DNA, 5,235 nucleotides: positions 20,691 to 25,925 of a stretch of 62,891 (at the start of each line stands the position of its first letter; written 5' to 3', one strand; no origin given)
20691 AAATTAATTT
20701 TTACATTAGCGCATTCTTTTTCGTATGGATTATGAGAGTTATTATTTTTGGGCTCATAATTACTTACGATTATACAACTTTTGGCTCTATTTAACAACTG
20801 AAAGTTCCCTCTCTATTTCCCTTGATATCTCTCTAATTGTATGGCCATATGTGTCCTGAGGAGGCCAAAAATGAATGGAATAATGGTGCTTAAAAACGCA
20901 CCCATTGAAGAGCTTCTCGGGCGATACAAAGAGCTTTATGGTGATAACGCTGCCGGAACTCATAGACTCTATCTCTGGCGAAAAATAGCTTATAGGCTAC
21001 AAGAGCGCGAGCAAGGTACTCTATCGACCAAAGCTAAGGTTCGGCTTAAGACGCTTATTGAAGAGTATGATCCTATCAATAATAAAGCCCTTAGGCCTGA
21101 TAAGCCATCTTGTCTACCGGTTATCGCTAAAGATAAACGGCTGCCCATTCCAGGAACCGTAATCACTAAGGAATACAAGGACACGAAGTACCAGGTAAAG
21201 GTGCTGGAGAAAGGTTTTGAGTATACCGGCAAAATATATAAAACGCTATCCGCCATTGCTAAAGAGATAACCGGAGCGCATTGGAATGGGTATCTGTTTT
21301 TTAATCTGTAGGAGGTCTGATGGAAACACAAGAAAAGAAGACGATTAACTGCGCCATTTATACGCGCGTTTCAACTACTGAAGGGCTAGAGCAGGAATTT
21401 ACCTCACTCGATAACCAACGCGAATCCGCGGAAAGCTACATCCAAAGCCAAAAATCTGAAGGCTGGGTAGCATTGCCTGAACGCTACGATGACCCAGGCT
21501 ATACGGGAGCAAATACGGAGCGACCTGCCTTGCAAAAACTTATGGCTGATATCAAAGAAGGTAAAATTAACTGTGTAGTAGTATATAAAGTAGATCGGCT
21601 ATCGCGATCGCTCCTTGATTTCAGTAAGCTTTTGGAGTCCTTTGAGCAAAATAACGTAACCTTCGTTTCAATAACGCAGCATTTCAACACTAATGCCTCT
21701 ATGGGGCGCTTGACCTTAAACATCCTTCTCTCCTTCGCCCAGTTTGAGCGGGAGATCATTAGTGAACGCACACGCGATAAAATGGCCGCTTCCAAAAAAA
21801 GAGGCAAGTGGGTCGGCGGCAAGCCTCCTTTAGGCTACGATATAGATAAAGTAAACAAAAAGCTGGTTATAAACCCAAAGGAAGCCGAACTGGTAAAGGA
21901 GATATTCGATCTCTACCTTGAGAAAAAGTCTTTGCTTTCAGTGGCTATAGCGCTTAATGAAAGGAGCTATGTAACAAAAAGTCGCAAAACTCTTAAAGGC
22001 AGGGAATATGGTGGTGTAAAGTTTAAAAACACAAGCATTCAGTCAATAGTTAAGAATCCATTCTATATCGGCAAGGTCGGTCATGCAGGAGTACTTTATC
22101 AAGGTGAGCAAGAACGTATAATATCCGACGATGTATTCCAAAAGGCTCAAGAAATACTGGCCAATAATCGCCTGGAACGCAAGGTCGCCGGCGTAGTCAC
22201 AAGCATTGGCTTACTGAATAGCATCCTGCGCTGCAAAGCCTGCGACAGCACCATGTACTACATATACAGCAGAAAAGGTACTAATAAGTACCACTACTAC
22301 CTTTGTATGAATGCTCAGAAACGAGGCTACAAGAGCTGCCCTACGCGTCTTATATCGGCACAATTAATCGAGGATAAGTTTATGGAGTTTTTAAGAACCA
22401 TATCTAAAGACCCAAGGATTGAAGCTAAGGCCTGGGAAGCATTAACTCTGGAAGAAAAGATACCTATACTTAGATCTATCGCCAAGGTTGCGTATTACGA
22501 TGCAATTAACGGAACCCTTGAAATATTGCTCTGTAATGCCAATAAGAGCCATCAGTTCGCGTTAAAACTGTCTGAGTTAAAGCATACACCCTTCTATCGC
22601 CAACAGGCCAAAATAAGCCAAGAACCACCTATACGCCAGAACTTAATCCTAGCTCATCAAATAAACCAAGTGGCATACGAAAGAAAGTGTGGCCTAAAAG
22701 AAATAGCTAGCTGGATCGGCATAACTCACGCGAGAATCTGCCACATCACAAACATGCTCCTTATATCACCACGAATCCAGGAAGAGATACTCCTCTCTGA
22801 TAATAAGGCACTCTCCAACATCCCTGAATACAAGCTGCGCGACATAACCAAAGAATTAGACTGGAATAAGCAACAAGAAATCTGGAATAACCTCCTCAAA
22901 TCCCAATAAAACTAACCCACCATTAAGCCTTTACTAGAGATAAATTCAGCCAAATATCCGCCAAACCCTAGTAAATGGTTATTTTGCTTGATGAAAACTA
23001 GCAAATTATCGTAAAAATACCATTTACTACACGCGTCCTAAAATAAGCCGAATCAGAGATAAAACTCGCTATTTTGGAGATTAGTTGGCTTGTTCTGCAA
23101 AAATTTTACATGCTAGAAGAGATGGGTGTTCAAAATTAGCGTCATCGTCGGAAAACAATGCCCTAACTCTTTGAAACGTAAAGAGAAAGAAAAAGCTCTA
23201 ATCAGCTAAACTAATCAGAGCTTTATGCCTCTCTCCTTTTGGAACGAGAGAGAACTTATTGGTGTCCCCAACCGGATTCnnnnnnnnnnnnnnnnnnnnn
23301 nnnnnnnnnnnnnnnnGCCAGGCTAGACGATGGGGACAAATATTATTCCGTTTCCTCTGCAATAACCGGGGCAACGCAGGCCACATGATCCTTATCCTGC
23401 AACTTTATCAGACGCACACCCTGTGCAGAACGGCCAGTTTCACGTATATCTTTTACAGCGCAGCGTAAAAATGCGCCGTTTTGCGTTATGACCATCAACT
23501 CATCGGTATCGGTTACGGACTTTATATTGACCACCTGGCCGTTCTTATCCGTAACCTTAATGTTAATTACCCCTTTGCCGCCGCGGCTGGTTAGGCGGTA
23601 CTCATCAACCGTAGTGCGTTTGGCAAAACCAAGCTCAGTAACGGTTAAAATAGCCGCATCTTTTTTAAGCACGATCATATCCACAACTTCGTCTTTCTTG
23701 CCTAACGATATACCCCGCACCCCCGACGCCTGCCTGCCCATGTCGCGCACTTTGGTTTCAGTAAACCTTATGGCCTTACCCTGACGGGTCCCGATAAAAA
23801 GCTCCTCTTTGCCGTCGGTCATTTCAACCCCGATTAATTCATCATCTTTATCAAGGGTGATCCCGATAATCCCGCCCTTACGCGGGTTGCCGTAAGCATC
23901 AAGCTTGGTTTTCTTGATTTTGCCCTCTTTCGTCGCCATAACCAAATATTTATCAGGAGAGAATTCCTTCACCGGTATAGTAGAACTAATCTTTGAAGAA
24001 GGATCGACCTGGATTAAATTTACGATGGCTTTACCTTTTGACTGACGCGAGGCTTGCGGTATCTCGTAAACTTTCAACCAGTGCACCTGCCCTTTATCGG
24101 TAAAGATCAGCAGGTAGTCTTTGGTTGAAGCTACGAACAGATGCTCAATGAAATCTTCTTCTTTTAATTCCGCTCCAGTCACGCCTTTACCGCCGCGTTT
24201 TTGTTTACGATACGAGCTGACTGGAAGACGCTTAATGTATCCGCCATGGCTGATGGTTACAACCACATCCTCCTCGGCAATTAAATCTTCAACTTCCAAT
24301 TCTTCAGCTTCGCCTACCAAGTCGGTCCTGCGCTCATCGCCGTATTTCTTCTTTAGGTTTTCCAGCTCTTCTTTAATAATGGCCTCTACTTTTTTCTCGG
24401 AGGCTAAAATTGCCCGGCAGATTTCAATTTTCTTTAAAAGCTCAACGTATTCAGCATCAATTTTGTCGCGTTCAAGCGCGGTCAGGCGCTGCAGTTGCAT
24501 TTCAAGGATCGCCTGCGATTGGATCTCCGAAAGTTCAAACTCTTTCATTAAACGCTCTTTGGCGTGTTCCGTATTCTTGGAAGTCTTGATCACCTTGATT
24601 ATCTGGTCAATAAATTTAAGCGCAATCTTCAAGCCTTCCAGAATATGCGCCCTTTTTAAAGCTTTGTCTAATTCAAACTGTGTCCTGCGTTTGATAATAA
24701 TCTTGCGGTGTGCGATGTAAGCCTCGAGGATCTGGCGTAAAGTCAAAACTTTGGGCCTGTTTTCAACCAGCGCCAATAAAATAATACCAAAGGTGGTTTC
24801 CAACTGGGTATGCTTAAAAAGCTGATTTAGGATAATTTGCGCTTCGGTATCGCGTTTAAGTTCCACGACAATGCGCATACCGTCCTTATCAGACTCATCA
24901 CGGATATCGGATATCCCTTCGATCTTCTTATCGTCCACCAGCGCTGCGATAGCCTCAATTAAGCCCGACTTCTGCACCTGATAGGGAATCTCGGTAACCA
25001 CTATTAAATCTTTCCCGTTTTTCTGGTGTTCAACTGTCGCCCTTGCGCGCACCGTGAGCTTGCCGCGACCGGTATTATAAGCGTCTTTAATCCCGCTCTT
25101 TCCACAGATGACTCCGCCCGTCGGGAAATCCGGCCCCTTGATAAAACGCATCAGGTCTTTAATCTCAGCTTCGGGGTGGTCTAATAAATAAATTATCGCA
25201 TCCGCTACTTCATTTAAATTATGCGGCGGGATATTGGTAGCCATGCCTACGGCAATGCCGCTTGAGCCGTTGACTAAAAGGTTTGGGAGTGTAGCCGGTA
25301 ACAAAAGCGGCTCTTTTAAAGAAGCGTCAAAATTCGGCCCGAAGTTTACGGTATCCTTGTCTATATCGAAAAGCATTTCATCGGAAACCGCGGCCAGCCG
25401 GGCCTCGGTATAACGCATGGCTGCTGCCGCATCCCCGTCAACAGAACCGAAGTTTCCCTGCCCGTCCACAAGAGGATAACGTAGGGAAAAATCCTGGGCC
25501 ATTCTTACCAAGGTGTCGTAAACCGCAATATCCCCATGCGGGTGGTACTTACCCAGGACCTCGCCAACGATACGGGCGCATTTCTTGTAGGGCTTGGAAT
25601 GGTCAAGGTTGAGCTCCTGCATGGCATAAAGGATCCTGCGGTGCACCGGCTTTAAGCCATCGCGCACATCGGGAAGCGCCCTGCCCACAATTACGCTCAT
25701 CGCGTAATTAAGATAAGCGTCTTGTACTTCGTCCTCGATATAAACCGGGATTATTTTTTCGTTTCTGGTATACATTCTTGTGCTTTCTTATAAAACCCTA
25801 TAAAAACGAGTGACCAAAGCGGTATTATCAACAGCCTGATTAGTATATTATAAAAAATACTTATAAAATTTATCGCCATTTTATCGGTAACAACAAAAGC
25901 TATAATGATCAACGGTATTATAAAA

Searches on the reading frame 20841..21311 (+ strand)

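Call 86: search_protein_families(library=pfam, proteins=[window:20841-21311:+], max_evalue=0.001)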
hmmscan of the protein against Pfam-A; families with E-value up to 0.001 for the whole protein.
window:20841-21311:+ (156 aa): 1 family
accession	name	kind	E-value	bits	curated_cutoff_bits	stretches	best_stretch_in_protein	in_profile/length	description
PF11149.13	DUF2924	-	1.7e-38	132.4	31.2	1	14-156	4-134/135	Protein of unknown function (DUF2924)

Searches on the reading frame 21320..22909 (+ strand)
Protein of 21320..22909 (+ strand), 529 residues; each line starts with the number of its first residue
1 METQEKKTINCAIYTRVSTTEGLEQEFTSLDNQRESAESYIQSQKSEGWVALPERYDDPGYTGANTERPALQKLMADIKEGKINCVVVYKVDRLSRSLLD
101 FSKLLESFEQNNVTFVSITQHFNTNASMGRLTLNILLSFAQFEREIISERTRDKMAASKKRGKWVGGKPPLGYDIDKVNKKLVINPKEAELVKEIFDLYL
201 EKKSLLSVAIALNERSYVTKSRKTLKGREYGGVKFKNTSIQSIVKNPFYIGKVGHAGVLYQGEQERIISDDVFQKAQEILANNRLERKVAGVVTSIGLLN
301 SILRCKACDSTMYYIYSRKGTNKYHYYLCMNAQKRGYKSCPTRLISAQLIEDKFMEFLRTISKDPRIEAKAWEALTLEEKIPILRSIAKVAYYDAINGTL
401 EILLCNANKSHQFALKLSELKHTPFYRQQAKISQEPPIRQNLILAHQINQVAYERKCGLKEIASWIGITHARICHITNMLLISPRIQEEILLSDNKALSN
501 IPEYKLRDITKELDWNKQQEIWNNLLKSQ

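Call 86: search_protein_families(library=pfam, proteins=[window:21320-22909:+], max_evalue=0.001)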
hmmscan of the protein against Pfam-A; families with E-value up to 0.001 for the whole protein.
window:21320-22909:+ (529 aa): 3 families
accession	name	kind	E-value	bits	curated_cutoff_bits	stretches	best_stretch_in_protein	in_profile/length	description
PF00239.26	Resolvase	-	1.1e-39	136.2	23.3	1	12-164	2-145/145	Resolvase, N terminal domain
PF07508.19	Recombinase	-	3.5e-17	63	21.1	1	186-283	1-102/102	Recombinase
PF13408.12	Zn_ribbon_recom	-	4e-11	43.6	25.3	1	298-359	1-58/58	Recombinase zinc beta ribbon domain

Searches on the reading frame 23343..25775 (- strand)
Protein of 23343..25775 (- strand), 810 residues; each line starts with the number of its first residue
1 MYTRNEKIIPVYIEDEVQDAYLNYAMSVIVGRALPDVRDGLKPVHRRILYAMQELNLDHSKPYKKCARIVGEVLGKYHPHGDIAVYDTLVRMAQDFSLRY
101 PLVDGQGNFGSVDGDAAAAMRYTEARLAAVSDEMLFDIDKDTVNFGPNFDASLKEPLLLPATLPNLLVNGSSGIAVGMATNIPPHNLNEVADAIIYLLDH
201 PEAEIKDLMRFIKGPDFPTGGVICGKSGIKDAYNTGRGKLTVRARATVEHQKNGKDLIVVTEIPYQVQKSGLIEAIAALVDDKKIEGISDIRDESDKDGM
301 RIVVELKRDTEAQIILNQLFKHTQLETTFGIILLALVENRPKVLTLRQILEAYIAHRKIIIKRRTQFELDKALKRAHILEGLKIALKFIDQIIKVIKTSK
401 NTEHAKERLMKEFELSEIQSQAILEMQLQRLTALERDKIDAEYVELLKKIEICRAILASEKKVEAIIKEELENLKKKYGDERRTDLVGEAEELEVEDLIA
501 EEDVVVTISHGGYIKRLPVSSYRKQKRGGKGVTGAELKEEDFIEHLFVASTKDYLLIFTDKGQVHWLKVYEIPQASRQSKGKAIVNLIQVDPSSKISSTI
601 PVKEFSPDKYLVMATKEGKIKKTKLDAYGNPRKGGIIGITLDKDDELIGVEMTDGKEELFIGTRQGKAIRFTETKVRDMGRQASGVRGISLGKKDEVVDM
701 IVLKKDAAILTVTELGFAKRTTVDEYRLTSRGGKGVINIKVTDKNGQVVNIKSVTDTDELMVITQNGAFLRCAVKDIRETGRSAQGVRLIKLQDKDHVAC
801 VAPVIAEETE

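Call 86: search_protein_families(library=pfam, proteins=[window:23343-25775:-], max_evalue=0.001)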
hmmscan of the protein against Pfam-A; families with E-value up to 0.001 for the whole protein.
window:23343-25775:- (810 aa): 2 families
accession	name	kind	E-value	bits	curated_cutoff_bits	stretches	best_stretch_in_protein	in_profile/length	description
PF00521.26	DNA_topoisoIV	-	1.3e-171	571.7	31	1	32-472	1-432/432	DNA gyrase/topoisomerase IV, subunit A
PF03989.18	DNA_gyraseA_C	-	3.2e-76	251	27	6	503-549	1-47/48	DNA gyrase C-terminal domain, beta-propeller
